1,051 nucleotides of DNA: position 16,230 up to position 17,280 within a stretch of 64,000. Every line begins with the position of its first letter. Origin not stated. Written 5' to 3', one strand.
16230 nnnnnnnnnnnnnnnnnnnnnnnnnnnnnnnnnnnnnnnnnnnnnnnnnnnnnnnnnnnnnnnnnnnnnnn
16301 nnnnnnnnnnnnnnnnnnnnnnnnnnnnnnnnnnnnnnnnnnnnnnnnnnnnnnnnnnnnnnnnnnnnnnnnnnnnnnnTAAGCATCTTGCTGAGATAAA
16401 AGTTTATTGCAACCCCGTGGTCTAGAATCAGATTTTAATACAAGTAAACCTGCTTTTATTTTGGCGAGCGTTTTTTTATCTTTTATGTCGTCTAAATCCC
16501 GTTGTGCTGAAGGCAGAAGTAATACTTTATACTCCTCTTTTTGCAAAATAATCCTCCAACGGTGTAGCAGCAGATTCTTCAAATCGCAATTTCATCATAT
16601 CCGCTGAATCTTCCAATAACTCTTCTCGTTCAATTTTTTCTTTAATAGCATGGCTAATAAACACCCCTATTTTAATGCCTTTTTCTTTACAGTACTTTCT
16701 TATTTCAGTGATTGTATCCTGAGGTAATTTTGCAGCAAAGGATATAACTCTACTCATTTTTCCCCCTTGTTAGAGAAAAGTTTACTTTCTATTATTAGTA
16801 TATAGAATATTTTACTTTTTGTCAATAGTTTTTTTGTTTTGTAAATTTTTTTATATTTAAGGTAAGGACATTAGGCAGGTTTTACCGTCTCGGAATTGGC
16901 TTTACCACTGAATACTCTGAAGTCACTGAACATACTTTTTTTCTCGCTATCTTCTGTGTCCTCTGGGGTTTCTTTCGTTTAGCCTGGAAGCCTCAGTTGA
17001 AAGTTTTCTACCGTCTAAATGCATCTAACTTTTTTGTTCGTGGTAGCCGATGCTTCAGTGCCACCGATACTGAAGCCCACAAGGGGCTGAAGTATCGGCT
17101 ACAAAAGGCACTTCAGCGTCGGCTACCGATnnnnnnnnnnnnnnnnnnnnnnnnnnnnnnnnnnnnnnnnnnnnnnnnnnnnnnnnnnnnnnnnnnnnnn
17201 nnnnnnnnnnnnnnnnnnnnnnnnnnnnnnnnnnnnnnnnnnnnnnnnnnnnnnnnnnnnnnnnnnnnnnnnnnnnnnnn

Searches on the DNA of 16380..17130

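Call 70: search_rna_families(source=window, start=16380, end=17130, threshold=evalue, max_evalue=1)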
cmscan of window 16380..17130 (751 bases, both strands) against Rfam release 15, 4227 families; matches with E-value up to 1: 0.
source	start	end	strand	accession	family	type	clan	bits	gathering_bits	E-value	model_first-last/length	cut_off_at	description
